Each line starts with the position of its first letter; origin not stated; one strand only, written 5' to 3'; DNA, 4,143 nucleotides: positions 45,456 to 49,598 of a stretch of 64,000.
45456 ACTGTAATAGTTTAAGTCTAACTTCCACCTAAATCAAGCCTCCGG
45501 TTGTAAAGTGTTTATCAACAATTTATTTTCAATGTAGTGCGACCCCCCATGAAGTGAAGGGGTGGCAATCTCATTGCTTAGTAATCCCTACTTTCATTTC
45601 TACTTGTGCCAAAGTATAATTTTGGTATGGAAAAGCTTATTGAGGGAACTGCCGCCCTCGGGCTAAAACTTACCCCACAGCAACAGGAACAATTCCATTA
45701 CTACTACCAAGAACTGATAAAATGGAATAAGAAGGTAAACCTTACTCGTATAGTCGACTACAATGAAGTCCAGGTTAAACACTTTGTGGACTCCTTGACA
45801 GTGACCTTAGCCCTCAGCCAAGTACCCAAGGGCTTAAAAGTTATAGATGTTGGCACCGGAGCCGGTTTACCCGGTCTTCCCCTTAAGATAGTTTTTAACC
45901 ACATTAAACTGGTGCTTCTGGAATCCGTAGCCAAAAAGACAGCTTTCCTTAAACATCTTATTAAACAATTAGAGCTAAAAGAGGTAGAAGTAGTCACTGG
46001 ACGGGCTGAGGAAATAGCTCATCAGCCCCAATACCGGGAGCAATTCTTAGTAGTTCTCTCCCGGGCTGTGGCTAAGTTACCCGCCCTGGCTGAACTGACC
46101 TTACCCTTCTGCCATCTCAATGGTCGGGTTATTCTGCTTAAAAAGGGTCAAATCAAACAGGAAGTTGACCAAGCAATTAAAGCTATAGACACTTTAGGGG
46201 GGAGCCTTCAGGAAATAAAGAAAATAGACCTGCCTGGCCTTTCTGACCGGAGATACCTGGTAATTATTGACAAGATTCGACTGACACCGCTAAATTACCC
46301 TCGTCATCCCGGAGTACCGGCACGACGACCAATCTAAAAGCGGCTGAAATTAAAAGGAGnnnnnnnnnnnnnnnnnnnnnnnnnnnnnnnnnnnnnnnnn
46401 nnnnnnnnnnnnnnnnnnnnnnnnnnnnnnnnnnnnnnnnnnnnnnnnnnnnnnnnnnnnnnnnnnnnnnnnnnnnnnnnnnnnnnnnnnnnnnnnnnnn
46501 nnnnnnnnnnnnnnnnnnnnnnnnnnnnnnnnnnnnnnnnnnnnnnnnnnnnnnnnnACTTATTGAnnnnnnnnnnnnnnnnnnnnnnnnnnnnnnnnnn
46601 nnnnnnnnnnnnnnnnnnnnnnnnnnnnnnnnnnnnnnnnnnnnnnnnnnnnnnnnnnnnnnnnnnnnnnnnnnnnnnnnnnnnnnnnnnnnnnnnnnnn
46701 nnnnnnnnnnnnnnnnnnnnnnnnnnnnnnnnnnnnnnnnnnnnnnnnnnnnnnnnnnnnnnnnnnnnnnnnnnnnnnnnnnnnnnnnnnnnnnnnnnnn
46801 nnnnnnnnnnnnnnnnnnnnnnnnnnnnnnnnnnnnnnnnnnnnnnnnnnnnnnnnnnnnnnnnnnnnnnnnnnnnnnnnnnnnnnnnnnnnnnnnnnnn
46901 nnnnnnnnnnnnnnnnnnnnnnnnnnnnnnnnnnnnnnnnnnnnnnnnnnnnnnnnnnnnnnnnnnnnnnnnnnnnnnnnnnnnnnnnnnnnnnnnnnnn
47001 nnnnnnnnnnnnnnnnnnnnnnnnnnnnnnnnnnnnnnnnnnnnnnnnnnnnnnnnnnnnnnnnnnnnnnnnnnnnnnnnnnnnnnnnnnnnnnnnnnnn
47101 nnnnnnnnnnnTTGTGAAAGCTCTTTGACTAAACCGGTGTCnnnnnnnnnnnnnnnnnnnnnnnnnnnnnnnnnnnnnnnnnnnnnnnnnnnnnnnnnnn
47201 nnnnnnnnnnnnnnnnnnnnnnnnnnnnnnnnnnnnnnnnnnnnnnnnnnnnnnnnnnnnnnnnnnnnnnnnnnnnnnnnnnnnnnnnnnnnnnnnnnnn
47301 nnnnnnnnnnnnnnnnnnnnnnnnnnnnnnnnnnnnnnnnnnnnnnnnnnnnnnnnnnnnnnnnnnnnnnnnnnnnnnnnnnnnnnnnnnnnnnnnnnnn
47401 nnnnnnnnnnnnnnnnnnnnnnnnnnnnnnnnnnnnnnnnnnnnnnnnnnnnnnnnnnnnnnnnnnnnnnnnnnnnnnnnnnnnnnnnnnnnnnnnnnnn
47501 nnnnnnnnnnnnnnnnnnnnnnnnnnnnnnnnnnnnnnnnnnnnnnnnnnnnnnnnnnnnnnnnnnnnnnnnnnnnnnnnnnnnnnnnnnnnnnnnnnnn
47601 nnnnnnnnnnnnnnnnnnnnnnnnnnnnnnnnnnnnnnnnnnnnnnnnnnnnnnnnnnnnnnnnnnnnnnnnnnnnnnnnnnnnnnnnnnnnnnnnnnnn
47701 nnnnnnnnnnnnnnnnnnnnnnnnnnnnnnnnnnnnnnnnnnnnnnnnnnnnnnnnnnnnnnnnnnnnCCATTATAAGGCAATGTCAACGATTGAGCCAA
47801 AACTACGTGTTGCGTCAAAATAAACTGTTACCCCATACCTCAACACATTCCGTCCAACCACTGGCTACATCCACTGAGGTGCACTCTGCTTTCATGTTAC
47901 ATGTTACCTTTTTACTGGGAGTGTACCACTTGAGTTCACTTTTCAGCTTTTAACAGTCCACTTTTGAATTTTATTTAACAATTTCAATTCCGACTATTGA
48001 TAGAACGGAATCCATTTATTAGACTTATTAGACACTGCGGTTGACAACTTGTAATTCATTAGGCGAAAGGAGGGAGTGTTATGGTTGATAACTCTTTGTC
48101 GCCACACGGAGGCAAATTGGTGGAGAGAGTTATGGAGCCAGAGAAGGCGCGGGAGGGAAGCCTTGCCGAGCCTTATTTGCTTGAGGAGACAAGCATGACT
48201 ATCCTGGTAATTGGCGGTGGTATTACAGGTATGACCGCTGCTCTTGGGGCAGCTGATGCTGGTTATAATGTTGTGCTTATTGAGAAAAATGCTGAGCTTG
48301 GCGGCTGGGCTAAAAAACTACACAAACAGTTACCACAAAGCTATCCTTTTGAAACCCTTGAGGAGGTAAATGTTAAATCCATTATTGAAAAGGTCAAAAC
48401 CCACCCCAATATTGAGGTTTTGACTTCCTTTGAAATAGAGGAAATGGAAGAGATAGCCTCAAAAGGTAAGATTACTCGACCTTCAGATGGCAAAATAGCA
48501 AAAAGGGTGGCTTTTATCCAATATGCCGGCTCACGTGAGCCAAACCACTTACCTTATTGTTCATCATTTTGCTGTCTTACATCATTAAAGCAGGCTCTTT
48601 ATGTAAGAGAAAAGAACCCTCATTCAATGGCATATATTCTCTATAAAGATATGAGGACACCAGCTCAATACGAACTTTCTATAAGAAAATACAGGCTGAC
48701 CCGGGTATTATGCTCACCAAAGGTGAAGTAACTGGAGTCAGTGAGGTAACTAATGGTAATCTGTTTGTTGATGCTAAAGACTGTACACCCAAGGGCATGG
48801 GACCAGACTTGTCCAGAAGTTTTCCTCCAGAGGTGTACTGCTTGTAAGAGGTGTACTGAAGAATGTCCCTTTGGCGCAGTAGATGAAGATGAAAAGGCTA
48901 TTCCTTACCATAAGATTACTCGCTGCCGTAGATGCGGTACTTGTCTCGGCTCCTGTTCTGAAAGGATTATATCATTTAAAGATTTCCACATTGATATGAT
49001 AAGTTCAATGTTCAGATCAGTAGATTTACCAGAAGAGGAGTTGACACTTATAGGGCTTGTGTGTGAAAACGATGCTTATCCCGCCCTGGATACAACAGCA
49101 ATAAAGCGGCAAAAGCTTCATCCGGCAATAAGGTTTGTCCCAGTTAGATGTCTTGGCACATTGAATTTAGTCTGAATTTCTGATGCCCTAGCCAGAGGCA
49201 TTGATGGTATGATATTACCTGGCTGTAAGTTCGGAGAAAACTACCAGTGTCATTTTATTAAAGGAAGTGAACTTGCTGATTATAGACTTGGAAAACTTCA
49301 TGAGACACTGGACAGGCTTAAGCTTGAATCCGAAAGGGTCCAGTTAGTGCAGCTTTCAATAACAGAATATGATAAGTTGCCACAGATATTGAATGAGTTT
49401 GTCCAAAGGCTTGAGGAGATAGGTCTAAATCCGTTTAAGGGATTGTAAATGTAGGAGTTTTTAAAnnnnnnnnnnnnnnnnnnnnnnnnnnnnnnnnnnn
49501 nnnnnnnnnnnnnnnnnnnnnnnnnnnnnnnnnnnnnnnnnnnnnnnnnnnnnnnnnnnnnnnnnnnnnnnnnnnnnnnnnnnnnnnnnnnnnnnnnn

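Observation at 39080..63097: Unusually high density of disrupted genes in 25 kb (7 loci; 3 with in-frame stops)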

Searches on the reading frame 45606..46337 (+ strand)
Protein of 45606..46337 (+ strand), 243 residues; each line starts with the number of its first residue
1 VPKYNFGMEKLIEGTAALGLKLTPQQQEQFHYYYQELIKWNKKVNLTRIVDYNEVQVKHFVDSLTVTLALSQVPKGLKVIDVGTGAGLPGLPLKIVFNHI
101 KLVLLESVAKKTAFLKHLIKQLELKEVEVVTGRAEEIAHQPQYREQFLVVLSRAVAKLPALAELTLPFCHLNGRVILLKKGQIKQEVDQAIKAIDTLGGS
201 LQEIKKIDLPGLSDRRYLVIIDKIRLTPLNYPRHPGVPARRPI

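Call 65: search_protein_families(library=pfam, proteins=[window:45606-46337:+], max_evalue=0.00001)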
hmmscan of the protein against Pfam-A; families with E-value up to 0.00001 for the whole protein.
window:45606-46337:+ (243 aa): 1 family
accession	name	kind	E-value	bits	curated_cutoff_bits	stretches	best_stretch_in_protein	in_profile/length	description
PF02527.21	GidB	-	2.5e-47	161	27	1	26-207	1-176/184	rRNA small subunit methyltransferase G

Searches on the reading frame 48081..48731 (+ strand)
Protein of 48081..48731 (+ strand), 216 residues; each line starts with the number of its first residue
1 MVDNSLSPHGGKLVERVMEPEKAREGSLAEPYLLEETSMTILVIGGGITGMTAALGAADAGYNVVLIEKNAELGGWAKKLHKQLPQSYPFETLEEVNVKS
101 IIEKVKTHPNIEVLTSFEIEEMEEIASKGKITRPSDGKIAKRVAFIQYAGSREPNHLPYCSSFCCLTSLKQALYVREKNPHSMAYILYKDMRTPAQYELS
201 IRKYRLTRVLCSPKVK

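Call 4: search_protein_families(library=pfam, proteins=[window:48081-48731:+], max_evalue=0.01)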
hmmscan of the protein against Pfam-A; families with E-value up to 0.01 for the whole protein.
window:48081-48731:+ (216 aa): 12 families
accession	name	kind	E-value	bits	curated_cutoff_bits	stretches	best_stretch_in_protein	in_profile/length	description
PF13450.12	NAD_binding_8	-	3.2e-09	37.4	21.9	1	43-81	1-39/68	NAD(P)-binding Rossmann-like domain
PF01266.30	DAO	-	1e-08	35.6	27.9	1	41-84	2-46/353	FAD dependent oxidoreductase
PF12831.13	FAD_oxidored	-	3.1e-08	33.8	27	1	41-77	2-38/416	FAD dependent oxidoreductase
PF00890.30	FAD_binding_2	-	3.4e-07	30.2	20.4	1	41-75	2-36/414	FAD binding domain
PF07992.20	Pyr_redox_2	-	2.9e-06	27.3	26.1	1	40-110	2-72/291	Pyridine nucleotide-disulphide oxidoreductase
PF02737.24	3HCDH_N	-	5.1e-05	23.7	22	1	41-117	2-79/180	3-hydroxyacyl-CoA dehydrogenase, NAD binding domain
PF03486.20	HI0933_like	-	6.6e-05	22.9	50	1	40-74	2-36/244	HI0933-like protein Rossmann domain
PF01134.28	GIDA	-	0.00033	20.3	22.1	1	41-71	2-32/391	Glucose inhibited division protein A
PF00070.33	Pyr_redox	-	0.00077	20.4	22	0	41-84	2-50/82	Pyridine nucleotide-disulphide oxidoreductase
PF01262.27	AlaDh_PNT_C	-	0.0025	17.7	23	1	40-73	30-63/214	Alanine dehydrogenase/PNT, C-terminal domain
PF13738.12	Pyr_redox_3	-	0.0029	17.3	30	1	40-146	166-262/305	Pyridine nucleotide-disulphide oxidoreductase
PF01494.25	FAD_binding_3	-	0.0046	16.7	22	1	40-72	3-35/349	FAD binding domain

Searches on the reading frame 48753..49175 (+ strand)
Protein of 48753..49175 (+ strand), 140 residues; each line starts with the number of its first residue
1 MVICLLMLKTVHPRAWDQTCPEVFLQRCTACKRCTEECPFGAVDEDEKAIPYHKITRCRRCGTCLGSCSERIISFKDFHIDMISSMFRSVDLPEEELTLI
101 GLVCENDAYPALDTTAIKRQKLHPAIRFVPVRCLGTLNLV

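Call 4: search_protein_families(library=pfam, proteins=[window:48753-49175:+], max_evalue=0.01)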
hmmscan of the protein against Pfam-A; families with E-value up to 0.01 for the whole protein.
window:48753-49175:+ (140 aa): 11 families
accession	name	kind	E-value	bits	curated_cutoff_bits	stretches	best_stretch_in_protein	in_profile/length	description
PF13187.11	Fer4_9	-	3.7e-09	36.9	27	1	27-72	1-51/52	4Fe-4S dicluster domain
PF12838.12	Fer4_7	-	1.1e-07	32.7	27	1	26-42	36-52/52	4Fe-4S dicluster domain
PF02662.21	FlpD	-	1.9e-07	31.5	22.3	1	100-139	2-41/123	Methyl-viologen-reducing hydrogenase, delta subunit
PF12837.12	Fer4_6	-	7e-07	29.3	25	1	21-42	2-23/24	4Fe-4S binding domain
PF13484.11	Fer4_16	-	1e-06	29.8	30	1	27-48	1-22/66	4Fe-4S double cluster binding domain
PF12797.12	Fer4_2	-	3.8e-06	27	24.5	1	23-40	5-22/22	4Fe-4S binding domain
PF00037.32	Fer4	-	3.1e-05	24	21.1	1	24-43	4-23/24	4Fe-4S binding domain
PF13237.11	Fer4_10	-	7e-05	23.1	25.5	1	26-68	7-52/53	4Fe-4S dicluster domain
PF13183.11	Fer4_8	-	8.4e-05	23.5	27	1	26-41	3-67/68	4Fe-4S dicluster domain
PF12800.12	Fer4_4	-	0.0016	19.1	24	1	26-41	2-17/17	4Fe-4S binding domain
PF25160.1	LdpA_Fe-S-bd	-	0.0053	17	27.6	0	21-46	21-46/49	LdpA Fe-S cluster-binding domain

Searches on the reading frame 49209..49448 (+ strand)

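Call 4: search_protein_families(library=pfam, proteins=[window:49209-49448:+], max_evalue=0.01)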
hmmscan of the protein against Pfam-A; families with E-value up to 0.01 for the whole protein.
window:49209-49448:+ (79 aa): 1 family
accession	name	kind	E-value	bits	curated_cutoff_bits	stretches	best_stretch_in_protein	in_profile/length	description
PF02662.21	FlpD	-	4.1e-16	59.6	22.3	1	2-72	56-123/123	Methyl-viologen-reducing hydrogenase, delta subunit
